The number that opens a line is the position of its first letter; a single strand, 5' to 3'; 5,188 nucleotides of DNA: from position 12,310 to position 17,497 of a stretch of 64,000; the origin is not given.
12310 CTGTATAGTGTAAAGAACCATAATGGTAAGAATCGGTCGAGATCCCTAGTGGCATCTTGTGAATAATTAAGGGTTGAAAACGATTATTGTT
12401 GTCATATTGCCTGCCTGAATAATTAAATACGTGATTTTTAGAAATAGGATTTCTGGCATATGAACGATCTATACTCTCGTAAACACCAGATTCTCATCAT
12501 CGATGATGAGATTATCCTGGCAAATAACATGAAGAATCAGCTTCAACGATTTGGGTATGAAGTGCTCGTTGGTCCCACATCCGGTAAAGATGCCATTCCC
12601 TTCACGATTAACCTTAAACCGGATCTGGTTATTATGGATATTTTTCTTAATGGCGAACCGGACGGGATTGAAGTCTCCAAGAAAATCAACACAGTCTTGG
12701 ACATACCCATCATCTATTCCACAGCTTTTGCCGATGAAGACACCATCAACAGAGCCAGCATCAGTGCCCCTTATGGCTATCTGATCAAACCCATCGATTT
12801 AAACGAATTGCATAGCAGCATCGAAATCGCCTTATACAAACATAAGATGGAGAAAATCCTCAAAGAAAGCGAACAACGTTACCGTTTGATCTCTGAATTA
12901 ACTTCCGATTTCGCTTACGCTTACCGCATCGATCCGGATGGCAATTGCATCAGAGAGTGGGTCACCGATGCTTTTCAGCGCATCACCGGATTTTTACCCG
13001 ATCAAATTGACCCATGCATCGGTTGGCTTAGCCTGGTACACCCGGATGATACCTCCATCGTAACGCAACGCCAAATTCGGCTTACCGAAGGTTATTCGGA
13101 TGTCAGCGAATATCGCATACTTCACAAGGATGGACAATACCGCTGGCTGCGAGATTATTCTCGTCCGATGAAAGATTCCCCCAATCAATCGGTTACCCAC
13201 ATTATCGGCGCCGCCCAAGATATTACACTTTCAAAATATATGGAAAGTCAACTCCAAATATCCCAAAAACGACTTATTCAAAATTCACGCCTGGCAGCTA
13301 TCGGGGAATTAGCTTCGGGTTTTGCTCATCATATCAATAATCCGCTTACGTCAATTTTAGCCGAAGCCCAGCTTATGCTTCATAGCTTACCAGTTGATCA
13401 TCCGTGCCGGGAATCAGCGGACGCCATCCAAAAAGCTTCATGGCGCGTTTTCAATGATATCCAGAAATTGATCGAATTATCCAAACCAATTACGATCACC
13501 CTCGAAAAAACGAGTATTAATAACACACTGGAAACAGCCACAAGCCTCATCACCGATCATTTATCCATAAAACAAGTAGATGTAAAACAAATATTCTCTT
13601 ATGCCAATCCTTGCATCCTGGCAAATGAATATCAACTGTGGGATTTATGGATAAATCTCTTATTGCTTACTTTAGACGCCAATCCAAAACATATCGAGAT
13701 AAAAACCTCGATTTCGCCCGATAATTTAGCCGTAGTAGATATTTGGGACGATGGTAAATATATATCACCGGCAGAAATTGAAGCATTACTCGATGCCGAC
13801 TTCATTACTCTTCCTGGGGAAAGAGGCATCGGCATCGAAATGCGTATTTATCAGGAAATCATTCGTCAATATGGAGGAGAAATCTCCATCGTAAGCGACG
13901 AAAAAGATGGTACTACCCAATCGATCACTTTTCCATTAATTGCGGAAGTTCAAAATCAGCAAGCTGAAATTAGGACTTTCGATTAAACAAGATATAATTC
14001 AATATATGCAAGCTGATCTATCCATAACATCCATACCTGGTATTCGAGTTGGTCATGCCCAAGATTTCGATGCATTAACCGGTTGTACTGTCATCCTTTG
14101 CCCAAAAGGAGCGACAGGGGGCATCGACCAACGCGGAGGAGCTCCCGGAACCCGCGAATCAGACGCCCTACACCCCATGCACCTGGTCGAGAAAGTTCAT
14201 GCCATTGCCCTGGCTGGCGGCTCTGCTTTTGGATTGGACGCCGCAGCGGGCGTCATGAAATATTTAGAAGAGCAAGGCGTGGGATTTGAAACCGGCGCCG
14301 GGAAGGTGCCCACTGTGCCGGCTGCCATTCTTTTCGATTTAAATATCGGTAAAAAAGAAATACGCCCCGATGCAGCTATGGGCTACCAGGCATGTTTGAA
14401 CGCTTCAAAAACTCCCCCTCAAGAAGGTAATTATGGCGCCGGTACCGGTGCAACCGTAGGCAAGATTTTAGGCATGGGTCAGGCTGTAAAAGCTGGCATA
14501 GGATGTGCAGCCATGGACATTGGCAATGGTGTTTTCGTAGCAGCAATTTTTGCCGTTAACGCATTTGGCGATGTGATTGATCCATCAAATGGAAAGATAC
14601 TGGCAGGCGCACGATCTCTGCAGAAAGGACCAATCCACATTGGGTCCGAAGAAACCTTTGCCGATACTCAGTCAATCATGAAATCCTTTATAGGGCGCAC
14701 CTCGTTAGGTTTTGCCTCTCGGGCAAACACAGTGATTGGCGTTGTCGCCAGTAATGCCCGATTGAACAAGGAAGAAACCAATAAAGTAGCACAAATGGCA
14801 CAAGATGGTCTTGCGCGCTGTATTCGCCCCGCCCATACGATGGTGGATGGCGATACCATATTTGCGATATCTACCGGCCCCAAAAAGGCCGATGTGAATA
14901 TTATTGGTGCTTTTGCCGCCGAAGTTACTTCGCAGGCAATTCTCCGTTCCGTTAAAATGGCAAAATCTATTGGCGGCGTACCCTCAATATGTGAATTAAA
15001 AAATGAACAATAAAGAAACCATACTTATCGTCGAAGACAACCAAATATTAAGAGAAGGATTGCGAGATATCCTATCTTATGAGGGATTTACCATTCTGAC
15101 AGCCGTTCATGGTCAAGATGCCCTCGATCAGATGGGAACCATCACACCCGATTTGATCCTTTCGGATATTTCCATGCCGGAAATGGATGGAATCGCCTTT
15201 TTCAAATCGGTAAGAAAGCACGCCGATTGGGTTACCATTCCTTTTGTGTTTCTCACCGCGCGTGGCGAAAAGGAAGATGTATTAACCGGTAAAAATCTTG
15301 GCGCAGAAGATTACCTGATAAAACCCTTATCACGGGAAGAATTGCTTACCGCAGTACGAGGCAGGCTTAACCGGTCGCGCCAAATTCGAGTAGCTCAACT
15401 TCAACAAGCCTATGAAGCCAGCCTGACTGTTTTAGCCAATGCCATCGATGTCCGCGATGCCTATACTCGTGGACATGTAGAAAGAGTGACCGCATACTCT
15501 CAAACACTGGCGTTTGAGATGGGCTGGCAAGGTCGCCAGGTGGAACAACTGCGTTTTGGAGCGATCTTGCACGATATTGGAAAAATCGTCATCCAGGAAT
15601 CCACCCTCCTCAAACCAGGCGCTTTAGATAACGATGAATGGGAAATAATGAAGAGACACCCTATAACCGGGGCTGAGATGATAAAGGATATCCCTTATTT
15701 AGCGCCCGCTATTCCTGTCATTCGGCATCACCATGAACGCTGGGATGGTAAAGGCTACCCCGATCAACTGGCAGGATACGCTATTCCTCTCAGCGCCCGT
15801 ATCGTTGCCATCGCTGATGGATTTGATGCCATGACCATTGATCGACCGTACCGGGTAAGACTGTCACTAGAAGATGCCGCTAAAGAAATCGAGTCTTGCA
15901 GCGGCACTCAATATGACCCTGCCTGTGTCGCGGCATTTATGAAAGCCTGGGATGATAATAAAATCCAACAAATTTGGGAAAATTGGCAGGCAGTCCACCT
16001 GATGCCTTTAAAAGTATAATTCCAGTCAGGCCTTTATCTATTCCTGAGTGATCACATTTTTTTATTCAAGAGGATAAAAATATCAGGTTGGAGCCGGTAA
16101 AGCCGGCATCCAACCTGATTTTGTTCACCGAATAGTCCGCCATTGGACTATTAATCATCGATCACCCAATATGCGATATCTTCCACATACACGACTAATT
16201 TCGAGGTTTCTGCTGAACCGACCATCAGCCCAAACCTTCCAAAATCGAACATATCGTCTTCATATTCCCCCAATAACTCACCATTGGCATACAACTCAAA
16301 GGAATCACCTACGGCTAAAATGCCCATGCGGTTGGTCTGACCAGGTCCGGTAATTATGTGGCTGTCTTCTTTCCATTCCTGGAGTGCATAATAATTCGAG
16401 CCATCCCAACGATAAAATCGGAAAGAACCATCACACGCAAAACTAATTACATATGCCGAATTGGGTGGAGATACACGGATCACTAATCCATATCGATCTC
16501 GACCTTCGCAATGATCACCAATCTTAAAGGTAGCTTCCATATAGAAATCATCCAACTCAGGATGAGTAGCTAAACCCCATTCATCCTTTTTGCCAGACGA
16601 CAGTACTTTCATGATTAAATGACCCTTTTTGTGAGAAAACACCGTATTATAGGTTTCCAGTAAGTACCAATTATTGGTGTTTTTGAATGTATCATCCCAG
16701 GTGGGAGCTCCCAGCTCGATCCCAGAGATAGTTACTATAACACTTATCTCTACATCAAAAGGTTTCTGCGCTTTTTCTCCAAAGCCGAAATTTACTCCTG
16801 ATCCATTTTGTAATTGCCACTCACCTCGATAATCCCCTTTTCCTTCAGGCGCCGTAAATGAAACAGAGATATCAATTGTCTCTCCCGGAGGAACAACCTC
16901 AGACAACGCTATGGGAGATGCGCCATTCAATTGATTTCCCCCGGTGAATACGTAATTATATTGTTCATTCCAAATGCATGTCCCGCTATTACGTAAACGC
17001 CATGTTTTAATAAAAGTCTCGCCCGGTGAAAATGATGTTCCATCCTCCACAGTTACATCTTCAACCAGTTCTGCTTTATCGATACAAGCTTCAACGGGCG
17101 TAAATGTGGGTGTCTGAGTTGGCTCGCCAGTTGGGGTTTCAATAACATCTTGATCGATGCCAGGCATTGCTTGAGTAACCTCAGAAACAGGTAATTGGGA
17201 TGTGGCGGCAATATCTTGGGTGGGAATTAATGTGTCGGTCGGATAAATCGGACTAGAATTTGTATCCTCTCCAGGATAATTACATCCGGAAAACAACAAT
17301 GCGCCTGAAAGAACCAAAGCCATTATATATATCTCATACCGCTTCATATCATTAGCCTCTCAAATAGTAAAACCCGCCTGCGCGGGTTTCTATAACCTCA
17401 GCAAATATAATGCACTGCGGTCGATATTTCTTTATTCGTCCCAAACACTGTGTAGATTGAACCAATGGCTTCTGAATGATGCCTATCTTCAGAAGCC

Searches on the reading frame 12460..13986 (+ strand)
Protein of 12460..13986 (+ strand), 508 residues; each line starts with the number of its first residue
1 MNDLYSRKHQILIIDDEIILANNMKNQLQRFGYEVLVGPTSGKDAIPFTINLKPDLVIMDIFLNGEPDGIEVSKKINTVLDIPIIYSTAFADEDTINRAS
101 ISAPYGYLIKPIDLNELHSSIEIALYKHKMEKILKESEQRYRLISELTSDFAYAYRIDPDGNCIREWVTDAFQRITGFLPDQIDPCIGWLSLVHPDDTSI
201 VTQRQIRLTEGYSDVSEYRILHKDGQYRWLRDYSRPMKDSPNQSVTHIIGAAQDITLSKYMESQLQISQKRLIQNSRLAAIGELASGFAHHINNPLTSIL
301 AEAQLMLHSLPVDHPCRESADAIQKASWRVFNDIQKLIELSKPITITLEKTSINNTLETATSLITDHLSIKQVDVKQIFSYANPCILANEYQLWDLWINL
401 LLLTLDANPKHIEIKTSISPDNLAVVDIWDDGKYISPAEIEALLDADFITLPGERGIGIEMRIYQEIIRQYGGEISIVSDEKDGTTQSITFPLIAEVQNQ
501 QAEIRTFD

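Call 11: search_protein_families(library=pfam, proteins=[window:12460-13986:+], max_evalue=0.01)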
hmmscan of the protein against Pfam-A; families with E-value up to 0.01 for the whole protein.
window:12460-13986:+ (508 aa): 5 families
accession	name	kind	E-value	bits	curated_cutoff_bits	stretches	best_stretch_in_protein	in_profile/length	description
PF00072.30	Response_reg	-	8.5e-18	65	30.2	1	11-121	1-110/111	Response regulator receiver domain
PF08447.18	PAS_3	-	1.5e-14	54.5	25.6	1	168-251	4-88/89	PAS fold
PF02518.31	HATPase_c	-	6.6e-10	39.9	26.4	1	396-493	9-109/111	Histidine kinase-, DNA gyrase B-, and HSP90-like ATPase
PF00512.31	HisKA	-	1.4e-06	28.7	26.9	1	282-342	3-62/66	His Kinase A (phospho-acceptor) domain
PF13426.13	PAS_9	-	9e-05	23.1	27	1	158-256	8-102/103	PAS domain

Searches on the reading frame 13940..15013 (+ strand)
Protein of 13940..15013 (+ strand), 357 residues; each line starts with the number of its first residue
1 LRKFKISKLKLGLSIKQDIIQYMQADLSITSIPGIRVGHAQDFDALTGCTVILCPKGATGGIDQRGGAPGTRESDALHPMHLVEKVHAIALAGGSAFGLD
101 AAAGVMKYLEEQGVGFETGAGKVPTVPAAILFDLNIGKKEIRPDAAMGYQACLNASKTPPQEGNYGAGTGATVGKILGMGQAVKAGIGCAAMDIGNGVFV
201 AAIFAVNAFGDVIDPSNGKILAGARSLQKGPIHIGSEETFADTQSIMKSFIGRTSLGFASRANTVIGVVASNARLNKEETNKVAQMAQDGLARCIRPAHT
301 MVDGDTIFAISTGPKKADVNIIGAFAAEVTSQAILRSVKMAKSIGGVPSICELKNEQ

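Call 20: search_protein_families(library=pfam, proteins=[window:13940-15013:+], max_evalue=0.001)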
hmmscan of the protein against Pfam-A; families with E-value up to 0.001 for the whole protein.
window:13940-15013:+ (357 aa): 1 family
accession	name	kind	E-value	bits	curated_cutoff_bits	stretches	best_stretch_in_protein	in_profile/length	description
PF03576.19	Peptidase_S58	-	3.8e-43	148.6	23.9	1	28-346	2-301/307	Peptidase family S58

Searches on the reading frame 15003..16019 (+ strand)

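Call 20: search_protein_families(library=pfam, proteins=[window:15003-16019:+], max_evalue=0.001)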
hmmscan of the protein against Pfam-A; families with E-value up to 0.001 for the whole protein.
window:15003-16019:+ (338 aa): 3 families
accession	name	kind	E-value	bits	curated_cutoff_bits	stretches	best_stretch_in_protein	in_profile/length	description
PF13487.12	HD_5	-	5.5e-37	127.6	27.2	1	143-307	2-169/170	HD domain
PF00072.30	Response_reg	-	1.4e-28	99.7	30.2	1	7-119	1-111/111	Response regulator receiver domain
PF01966.28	HD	-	1.8e-22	80.2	22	1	157-277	3-116/116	HD domain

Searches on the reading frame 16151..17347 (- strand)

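Call 20: search_protein_families(library=pfam, proteins=[window:16151-17347:-], max_evalue=0.001)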
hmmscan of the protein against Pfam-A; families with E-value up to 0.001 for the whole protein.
window:16151-17347:- (398 aa): 2 families
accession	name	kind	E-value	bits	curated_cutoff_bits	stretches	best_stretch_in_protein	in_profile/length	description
PF16158.11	N_BRCA1_IG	-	2.4e-23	83.2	28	1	99-188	1-99/108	Ig-like domain from next to BRCA1 gene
PF06439.18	3keto-disac_hyd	-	1.4e-07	32.1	26.8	1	222-367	9-156/187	3-keto-disaccharide hydrolase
